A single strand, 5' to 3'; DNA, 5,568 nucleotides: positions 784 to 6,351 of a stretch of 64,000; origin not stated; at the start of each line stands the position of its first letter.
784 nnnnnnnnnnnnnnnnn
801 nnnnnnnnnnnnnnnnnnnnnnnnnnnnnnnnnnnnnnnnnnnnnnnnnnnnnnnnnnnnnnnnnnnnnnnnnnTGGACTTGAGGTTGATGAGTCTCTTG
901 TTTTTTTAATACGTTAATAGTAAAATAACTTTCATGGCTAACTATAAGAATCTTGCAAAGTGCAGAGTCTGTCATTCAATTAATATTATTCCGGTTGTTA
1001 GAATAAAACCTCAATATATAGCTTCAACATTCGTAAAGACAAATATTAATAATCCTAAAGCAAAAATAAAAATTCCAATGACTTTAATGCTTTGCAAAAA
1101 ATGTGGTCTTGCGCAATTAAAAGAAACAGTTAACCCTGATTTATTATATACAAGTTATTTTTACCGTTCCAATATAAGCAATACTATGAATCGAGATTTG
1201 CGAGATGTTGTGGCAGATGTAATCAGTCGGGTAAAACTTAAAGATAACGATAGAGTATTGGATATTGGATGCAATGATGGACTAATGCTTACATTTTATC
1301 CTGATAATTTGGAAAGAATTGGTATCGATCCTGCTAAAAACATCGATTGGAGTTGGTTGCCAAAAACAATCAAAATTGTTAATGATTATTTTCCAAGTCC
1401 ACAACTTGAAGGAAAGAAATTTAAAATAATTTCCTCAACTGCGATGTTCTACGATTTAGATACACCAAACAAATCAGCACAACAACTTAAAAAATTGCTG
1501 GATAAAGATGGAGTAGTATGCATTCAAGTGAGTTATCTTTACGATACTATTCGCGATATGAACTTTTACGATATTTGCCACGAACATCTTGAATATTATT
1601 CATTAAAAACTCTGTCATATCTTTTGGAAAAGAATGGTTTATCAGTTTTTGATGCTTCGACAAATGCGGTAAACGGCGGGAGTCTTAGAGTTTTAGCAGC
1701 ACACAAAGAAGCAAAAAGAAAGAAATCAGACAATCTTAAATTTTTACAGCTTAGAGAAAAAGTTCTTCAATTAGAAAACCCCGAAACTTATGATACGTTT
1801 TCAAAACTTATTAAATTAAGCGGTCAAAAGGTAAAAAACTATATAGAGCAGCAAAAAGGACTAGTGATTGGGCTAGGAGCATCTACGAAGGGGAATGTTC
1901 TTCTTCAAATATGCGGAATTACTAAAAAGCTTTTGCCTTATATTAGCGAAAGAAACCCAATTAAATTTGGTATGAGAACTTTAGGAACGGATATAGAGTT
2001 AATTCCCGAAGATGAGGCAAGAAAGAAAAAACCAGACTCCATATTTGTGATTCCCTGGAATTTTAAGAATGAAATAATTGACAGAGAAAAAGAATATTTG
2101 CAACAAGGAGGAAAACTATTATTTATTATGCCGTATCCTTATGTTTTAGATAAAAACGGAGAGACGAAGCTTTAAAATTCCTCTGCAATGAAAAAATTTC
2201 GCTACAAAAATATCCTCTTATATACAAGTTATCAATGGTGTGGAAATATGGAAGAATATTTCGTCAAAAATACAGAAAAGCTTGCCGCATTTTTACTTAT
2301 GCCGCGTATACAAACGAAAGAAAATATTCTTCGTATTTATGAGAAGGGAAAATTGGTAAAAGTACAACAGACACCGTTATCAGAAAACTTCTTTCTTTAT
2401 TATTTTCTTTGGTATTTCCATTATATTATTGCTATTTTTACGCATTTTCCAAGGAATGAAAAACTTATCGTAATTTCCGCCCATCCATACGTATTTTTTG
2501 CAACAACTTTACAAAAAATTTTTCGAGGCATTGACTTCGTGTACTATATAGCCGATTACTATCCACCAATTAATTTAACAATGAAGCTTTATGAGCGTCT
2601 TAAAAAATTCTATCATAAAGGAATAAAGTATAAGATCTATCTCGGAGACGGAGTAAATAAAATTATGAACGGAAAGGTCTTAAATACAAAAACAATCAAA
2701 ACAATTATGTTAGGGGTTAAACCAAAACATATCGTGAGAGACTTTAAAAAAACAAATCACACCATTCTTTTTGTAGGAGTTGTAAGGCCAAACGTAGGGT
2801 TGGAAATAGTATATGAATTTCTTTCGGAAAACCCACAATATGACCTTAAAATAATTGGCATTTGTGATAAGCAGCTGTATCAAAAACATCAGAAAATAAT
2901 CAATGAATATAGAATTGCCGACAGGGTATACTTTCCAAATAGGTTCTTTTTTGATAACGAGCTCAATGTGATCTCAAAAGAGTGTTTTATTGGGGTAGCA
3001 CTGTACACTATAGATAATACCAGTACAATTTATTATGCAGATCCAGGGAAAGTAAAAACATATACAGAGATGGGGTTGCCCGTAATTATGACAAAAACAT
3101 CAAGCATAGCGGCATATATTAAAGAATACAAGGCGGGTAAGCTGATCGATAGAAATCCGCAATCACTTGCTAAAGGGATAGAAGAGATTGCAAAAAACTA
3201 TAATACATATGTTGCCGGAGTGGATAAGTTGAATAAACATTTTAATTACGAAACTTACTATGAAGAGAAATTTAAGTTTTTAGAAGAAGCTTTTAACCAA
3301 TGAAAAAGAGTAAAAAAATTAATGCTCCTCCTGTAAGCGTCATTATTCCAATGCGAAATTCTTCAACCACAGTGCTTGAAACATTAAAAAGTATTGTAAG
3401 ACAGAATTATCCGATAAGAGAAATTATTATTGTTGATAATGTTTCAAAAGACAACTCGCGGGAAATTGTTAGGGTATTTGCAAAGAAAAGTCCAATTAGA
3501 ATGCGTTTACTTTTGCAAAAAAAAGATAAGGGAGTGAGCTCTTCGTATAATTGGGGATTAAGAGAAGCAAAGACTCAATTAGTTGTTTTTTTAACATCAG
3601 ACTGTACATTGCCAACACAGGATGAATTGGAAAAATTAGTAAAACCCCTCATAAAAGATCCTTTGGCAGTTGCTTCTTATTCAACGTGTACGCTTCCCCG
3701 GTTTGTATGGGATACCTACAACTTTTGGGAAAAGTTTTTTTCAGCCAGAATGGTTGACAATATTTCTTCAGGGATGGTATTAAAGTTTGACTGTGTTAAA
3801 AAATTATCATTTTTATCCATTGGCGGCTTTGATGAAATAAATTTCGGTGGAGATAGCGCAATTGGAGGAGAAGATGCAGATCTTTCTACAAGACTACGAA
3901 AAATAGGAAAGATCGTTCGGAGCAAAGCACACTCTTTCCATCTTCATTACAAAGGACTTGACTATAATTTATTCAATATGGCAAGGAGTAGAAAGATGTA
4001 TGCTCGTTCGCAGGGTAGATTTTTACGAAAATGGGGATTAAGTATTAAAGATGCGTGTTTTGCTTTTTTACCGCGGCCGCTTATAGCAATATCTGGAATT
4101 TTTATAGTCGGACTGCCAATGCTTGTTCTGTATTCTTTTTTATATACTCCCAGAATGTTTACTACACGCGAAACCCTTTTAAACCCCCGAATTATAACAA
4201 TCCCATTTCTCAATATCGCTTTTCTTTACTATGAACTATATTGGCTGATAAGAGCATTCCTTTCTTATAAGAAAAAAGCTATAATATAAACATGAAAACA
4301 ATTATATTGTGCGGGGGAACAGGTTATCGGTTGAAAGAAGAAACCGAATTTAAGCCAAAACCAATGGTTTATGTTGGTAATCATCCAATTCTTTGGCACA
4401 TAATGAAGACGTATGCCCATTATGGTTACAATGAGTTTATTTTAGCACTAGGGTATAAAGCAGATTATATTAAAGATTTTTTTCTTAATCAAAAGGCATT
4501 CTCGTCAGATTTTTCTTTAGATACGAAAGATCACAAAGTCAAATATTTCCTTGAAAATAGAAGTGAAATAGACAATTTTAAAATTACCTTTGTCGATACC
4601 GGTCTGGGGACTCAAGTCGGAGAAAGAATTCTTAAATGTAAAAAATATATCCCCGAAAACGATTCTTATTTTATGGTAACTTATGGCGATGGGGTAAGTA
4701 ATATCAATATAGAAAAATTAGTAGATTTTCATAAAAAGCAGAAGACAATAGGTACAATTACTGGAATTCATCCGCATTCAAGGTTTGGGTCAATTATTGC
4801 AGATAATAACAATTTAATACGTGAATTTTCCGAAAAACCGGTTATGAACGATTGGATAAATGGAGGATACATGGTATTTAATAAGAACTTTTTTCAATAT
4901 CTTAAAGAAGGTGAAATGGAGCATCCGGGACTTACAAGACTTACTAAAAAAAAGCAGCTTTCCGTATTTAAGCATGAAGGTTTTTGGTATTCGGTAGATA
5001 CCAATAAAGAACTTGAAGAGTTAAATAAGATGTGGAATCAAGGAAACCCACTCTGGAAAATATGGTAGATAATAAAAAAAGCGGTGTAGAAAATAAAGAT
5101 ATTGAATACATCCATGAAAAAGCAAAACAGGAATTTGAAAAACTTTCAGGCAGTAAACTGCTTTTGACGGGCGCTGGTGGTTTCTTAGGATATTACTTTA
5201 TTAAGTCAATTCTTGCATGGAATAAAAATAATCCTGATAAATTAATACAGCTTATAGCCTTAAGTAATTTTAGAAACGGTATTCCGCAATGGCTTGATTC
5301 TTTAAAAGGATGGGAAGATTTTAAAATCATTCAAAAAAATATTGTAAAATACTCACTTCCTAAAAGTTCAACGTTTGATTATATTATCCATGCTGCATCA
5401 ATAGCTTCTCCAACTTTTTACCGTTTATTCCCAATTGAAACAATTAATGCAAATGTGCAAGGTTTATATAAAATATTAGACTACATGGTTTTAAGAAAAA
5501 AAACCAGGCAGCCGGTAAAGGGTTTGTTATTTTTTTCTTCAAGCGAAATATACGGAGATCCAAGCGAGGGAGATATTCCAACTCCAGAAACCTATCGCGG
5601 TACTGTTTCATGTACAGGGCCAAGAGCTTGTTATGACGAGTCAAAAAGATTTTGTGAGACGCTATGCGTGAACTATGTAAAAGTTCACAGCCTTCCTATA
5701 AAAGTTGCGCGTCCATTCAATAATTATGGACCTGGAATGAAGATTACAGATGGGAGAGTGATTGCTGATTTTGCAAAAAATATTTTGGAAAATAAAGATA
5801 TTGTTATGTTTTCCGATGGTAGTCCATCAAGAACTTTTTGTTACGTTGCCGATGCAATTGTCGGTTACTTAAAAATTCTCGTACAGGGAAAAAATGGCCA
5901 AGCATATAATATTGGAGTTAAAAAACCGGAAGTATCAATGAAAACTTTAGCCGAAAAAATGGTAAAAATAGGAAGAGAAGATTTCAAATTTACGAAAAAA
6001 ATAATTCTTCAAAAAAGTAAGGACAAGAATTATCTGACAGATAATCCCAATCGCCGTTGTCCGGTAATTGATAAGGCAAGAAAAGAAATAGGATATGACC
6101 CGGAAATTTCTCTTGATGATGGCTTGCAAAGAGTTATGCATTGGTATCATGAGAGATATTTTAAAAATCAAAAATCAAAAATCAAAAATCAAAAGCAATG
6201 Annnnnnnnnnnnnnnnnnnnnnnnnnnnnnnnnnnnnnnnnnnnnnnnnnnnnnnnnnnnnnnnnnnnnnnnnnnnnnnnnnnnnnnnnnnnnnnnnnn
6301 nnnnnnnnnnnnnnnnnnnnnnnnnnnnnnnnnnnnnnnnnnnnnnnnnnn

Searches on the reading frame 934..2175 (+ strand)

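Call 74: search_protein_families(library=pfam, proteins=[window:934-2175:+], max_evalue=0.00001)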
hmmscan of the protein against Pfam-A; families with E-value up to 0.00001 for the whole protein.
window:934-2175:+ (413 aa): 3 families
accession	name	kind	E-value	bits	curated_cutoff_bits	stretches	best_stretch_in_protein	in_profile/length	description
PF08484.17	Methyltransf_14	-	1.1e-38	133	23.5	1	246-400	2-160/160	C-methyltransferase C-terminal domain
PF13489.12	Methyltransf_23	-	5.7e-16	59.1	27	1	85-238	1-161/164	Methyltransferase domain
PF08421.16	Methyltransf_13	-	4.2e-12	46.5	31.3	1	10-72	1-62/62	Putative zinc binding domain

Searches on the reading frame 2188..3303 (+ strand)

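Call 74: search_protein_families(library=pfam, proteins=[window:2188-3303:+], max_evalue=0.00001)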
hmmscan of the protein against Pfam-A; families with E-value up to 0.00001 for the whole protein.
window:2188-3303:+ (371 aa): 2 families
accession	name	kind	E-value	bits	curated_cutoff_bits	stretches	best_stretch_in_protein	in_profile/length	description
PF00534.26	Glycos_transf_1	-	5.8e-11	42.7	26.4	0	294-340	114-161/172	Glycosyl transferases group 1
PF13692.12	Glyco_trans_1_4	-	3.9e-06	27.6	27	1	191-337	2-142/142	Glycosyl transferases group 1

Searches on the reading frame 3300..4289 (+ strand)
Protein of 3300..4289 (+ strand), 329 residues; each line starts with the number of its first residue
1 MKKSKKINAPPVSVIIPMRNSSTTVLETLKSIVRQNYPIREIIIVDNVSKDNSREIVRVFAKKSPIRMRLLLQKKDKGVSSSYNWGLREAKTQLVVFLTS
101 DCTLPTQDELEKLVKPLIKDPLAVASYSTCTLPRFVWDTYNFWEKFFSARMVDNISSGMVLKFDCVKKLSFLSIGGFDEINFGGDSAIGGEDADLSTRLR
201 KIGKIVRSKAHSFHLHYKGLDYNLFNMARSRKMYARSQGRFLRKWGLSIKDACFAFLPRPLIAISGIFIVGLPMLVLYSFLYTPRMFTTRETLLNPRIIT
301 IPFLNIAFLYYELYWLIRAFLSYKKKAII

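Call 74: search_protein_families(library=pfam, proteins=[window:3300-4289:+], max_evalue=0.00001)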
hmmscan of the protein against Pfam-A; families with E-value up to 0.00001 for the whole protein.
window:3300-4289:+ (329 aa): 3 families
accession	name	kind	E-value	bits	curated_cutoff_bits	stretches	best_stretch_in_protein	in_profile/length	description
PF00535.33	Glycos_transf_2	-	1.4e-27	97.2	23.3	1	13-127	1-113/168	Glycosyl transferase family 2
PF10111.15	Glyco_tranf_2_2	-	2.5e-14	53.9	27.3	1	13-232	1-230/276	Glycosyltransferase like family 2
PF13641.12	Glyco_tranf_2_3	-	8.5e-10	39.5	27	1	10-121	1-114/230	Glycosyltransferase like family 2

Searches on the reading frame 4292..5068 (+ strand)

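Call 74: search_protein_families(library=pfam, proteins=[window:4292-5068:+], max_evalue=0.00001)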
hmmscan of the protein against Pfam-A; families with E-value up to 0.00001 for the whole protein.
window:4292-5068:+ (258 aa): 1 family
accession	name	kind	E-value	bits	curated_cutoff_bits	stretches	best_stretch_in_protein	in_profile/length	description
PF00483.29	NTP_transferase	-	1.5e-21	77.6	21.2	1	2-219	1-207/245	Nucleotidyl transferase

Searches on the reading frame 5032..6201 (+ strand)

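Call 74: search_protein_families(library=pfam, proteins=[window:5032-6201:+], max_evalue=0.00001)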
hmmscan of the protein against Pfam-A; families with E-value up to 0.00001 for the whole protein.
window:5032-6201:+ (389 aa): 3 families
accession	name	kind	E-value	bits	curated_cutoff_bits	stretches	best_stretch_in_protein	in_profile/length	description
PF01370.27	Epimerase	-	1.8e-40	139.3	20.9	1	44-295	2-240/240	NAD dependent epimerase/dehydratase family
PF16363.11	GDP_Man_Dehyd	-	1.7e-28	100.5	27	1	44-367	1-331/332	GDP-mannose 4,6 dehydratase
PF01073.25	3Beta_HSD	-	3.1e-06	26.9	22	0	45-310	2-264/280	3-beta hydroxysteroid dehydrogenase/isomerase family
